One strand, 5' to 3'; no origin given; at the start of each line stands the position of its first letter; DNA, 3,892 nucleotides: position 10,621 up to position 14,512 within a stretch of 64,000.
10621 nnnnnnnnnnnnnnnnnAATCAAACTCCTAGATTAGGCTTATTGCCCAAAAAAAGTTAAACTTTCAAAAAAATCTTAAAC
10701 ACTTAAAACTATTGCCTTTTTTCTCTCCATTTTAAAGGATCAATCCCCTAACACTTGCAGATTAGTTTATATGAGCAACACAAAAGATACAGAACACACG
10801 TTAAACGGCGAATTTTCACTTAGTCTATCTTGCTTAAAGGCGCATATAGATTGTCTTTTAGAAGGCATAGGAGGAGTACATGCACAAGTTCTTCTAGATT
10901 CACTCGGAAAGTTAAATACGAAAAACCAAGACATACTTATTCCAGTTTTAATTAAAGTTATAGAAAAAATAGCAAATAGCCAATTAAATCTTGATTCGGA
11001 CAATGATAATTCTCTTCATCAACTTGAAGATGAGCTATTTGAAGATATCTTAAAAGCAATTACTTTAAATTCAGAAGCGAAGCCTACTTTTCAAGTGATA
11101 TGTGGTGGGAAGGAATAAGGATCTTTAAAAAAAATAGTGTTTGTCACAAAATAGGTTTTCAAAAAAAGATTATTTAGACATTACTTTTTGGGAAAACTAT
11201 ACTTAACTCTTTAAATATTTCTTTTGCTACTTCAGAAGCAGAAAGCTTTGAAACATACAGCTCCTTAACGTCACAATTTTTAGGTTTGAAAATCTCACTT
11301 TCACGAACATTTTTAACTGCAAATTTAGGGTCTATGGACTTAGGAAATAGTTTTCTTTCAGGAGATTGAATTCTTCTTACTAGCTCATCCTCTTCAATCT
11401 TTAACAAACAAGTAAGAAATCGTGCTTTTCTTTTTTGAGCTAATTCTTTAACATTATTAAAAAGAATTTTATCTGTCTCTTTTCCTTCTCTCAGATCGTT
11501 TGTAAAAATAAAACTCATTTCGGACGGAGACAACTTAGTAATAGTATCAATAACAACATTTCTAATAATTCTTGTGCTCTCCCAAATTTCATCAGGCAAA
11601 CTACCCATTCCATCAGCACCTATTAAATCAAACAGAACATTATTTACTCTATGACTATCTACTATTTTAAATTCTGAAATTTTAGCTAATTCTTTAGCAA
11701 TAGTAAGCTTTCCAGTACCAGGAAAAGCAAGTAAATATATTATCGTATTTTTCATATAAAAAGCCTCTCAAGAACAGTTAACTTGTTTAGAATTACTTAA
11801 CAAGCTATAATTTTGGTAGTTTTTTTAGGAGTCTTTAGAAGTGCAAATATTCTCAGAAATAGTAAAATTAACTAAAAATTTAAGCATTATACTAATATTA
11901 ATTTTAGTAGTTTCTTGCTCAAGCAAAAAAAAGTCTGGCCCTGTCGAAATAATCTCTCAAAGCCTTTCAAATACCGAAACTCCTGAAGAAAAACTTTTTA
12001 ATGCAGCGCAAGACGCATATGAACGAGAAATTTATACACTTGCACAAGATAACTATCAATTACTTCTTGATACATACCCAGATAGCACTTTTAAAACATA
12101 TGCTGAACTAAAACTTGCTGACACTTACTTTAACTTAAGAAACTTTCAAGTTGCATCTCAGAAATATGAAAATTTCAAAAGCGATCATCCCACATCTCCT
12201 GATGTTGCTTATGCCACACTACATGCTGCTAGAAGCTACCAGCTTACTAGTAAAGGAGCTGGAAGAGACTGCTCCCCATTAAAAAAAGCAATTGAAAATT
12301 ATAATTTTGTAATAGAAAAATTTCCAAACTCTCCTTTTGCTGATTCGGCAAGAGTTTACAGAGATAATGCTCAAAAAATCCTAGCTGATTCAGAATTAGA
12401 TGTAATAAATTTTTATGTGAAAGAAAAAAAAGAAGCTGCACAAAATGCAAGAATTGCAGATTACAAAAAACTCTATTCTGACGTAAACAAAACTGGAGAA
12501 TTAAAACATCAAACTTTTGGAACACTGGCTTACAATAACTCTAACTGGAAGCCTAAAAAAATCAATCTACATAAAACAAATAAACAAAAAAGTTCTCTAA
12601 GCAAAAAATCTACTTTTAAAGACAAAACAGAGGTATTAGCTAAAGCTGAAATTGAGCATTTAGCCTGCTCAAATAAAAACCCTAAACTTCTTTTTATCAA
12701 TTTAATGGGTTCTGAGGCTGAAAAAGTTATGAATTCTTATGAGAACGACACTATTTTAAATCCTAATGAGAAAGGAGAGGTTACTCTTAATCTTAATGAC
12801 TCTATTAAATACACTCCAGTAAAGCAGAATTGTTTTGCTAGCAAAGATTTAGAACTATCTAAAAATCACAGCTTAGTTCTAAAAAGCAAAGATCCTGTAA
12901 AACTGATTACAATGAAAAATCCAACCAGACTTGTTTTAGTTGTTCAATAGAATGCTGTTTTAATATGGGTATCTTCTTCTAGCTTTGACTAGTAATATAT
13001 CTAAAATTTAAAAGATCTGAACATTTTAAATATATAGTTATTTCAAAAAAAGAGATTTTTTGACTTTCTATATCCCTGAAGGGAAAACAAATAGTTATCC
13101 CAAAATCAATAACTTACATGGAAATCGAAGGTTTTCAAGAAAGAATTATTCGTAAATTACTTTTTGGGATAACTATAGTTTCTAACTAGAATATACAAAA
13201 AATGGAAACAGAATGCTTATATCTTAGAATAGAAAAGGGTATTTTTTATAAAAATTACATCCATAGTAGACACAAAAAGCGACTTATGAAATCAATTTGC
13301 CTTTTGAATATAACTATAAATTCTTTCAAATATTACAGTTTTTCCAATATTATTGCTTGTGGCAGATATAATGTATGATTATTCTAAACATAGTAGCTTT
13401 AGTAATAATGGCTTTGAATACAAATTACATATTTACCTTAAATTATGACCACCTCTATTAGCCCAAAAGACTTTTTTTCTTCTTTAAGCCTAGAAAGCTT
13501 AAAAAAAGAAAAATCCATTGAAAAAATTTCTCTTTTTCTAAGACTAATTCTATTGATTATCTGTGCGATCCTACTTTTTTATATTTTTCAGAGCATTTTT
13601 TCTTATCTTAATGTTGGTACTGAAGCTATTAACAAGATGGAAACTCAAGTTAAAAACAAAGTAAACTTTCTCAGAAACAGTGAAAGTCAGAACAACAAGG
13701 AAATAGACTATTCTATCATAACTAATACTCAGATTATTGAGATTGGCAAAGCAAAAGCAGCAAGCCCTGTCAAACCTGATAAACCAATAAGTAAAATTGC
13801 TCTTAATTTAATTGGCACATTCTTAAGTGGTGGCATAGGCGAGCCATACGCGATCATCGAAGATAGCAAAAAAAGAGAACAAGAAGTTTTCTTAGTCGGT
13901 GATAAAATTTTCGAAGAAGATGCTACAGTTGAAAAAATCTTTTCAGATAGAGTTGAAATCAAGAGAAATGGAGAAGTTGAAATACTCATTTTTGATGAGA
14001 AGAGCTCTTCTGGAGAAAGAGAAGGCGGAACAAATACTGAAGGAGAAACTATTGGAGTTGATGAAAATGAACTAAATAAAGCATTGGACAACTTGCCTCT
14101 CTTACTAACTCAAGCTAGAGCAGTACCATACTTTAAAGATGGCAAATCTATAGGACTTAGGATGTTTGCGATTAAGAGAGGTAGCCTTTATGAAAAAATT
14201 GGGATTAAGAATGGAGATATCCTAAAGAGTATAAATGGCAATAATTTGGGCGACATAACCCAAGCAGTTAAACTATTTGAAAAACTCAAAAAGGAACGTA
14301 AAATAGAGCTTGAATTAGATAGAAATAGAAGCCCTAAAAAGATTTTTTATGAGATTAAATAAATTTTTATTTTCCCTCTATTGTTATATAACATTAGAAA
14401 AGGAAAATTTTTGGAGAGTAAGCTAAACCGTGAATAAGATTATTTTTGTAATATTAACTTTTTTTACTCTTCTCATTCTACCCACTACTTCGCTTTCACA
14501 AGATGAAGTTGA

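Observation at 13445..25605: Complete contiguous T2SS cluster lacking a recognisable GspK, with an atypical secretin (low-complexity insertion plus ~230-aa C-terminal extension)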

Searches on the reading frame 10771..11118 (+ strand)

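Call 5: search_protein_families(library=pfam, proteins=[window:10771-11118:+], max_evalue=0.1)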
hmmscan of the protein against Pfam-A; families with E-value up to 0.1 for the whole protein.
window:10771-11118:+ (115 aa): 1 family
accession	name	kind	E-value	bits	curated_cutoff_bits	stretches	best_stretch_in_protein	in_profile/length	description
PF10769.14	DUF2594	-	0.067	13.7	24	0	12-38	12-38/74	Protein of unknown function (DUF2594)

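Call 6: search_protein_families(library=ncbifam, proteins=[window:10771-11118:+], max_evalue=0.1)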
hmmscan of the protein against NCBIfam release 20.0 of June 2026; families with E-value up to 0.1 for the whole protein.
window:10771-11118:+ (115 aa): 1 family
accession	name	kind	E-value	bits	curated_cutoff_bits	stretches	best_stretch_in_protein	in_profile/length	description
NF007904.0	PRK10613.1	equivalog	0.087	13.1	100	0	3-39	3-39/74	DUF2594 family protein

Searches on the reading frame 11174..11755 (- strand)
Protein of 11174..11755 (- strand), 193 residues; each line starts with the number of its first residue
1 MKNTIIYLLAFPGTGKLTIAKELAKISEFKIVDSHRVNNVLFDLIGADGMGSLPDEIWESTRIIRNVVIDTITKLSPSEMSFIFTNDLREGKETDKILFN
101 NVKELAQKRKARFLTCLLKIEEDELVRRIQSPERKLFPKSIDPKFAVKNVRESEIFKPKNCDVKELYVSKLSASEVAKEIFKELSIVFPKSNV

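Call 5: search_protein_families(library=pfam, proteins=[window:11174-11755:-], max_evalue=0.1)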
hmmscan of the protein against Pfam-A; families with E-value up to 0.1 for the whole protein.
window:11174-11755:- (193 aa): 4 families
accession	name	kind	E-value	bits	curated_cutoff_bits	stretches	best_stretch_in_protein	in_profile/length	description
PF13238.12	AAA_18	-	0.00052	20.9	29.4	1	7-131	2-110/128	AAA domain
PF10412.15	TrwB_AAD_bind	-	0.0059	16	20.5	1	35-137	145-247/387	Type IV secretion-system coupling protein DNA-binding domain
PF13207.12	AAA_17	-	0.0089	16.7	27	1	11-131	3-122/136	AAA domain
PF01202.28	SKI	-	0.071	13.7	22.1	0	12-34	1-23/159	Shikimate kinase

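Call 6: search_protein_families(library=ncbifam, proteins=[window:11174-11755:-], max_evalue=0.1)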
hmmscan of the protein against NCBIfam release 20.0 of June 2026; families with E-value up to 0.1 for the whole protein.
window:11174-11755:- (193 aa): 7 families
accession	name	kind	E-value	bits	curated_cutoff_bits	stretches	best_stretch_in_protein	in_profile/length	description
NF004041.0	PRK05541.1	subfamily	0.0021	18.1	127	0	2-26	6-30/176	adenylyl-sulfate kinase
NF040667.1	hom_kin_desulfo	exception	0.0048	16.8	197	1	6-38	3-35/163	homoserine kinase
NF006745.0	PRK09270.1-4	equivalog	0.013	14.4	228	1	4-72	43-104/246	nucleoside/nucleotide kinase family protein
NF011100.0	PRK14527.1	equivalog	0.018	14.6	154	1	3-131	6-131/191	adenylate kinase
TIGR02173.1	cyt_kin_arch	equivalog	0.037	14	102.1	0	6-37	3-34/169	(d)CMP kinase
NF010553.0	PRK13947.1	equivalog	0.047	13.9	204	0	1-36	1-34/173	shikimate kinase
NF002988.0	PRK03731.1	equivalog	0.056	13.2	161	0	4-37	3-36/174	shikimate kinase AroL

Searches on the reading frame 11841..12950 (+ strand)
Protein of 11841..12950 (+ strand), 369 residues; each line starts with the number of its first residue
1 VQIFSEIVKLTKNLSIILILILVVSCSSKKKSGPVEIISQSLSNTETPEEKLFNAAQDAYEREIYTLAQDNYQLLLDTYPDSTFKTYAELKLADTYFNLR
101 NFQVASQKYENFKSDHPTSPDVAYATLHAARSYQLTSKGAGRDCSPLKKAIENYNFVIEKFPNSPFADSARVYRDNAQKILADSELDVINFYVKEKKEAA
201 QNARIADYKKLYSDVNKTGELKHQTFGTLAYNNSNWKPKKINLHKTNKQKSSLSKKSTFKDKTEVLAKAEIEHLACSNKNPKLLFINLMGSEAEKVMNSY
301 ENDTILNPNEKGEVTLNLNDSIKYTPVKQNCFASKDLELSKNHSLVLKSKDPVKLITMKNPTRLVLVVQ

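Call 5: search_protein_families(library=pfam, proteins=[window:11841-12950:+], max_evalue=0.1)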
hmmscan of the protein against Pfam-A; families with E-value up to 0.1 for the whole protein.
window:11841-12950:+ (369 aa): 3 families
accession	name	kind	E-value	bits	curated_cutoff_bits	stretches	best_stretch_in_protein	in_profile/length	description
PF13525.12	YfiO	-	7e-21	75.4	25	1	47-219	3-178/203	Outer membrane lipoprotein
PF13512.12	TPR_18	-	4e-08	34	21.9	1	46-171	7-142/145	Tetratricopeptide repeat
PF13174.12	TPR_6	-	3.5e-07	30.9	26.3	1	87-119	1-33/33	Tetratricopeptide repeat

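Call 6: search_protein_families(library=ncbifam, proteins=[window:11841-12950:+], max_evalue=0.1)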
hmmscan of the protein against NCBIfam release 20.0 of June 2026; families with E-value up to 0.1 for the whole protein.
window:11841-12950:+ (369 aa): 5 families
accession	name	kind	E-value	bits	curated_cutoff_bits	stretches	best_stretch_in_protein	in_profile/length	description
TIGR03302.1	OM_YfiO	subfamily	2.9e-39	135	81.4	1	14-223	5-207/239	outer membrane protein assembly factor BamD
TIGR02795.1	tol_pal_ybgF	equivalog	4.7e-11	43.3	90.1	1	49-171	2-116/119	tol-pal system protein YbgF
NF008119.0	PRK10866.1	equivalog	8.8e-06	25.6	363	1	45-219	28-212/243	outer membrane protein assembly factor BamD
NF008068.0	PRK10803.1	equivalog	0.015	15.3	383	1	58-171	152-257/263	cell division protein CpoB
NF033920.0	C39_PA2778_fam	equivalog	0.027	13.9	150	1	46-123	153-227/255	PA2778 family cysteine peptidase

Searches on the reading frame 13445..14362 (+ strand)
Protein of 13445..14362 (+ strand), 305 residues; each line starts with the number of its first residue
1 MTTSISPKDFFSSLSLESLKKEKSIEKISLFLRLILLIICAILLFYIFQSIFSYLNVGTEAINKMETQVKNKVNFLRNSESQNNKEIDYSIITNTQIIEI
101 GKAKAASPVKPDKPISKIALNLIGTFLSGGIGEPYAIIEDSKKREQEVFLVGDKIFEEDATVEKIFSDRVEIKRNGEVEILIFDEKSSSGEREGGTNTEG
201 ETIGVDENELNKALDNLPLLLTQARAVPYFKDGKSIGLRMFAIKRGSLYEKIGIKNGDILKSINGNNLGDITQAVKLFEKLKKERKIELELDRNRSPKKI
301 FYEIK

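Call 3: search_protein_families(library=pfam, proteins=[window:13445-14362:+], max_evalue=0.1)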
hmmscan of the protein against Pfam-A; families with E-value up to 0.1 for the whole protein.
window:13445-14362:+ (305 aa): 7 families
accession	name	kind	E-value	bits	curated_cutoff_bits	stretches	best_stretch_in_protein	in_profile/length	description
PF11356.14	T2SSC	-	1.2e-17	64.5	27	1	40-182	4-140/141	Type II secretion system protein C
PF17820.7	PDZ_6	-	4.1e-05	23.7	27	1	243-291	5-52/54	PDZ domain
PF13180.12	PDZ_2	-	0.0057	17.4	27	1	250-299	26-75/80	PDZ domain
PF10717.14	ODV-E18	-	0.03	14.6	28.1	0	180-224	40-83/87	Occlusion-derived virus envelope protein ODV-E18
PF00595.29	PDZ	-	0.04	14.7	23.2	1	243-289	32-78/81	PDZ domain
PF09991.14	DUF2232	-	0.063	12.9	27.8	1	18-98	77-157/290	Predicted membrane protein (DUF2232)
PF17816.7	PDZ_4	-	0.078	13.7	23.1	0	51-93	27-70/114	PDZ domain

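Call 4: search_protein_families(library=ncbifam, proteins=[window:13445-14362:+], max_evalue=0.1)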
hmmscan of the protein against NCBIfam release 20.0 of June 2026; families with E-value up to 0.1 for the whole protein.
window:13445-14362:+ (305 aa): 9 families
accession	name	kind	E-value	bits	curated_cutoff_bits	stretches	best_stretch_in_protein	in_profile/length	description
NF041515.1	GspC_delta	equivalog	1.2e-40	140.2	150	2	201-305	207-311/311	type II secretion system protein GspC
TIGR01713.1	typeII_sec_gspC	equivalog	1.6e-23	83.6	101.6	1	39-303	3-258/259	type II secretion system protein GspC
NF041616.1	T2SS_C_SYNERG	exception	5.6e-10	39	200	1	221-276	212-270/296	type II secretion system protein GspC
NF007242.0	PRK09681.1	equivalog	4.9e-09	35.7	561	1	27-188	40-190/319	type II secretion system protein GspC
TIGR02037.1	degP_htrA_DO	subfamily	0.00025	20.1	416.2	1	242-301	265-324/434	Do family serine endopeptidase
NF041521.1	HhoA_HhoB_HtrA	equivalog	0.0015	17.9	450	1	237-300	264-327/335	HhoA/HhoB/HtrA family serine endopeptidase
NF047968.1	SerProtHtrA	equivalog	0.0017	17.8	470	1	237-299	290-352/357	serine protease HtrA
TIGR02860.1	spore_IV_B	equivalog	0.0053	15.8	305.25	1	237-296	111-172/402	SpoIVB peptidase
NF041199.1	trx7_PDZ_seleno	equivalog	0.015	14.2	300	1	242-298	209-266/390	Trx7/PDZ domain-containing (seleno)protein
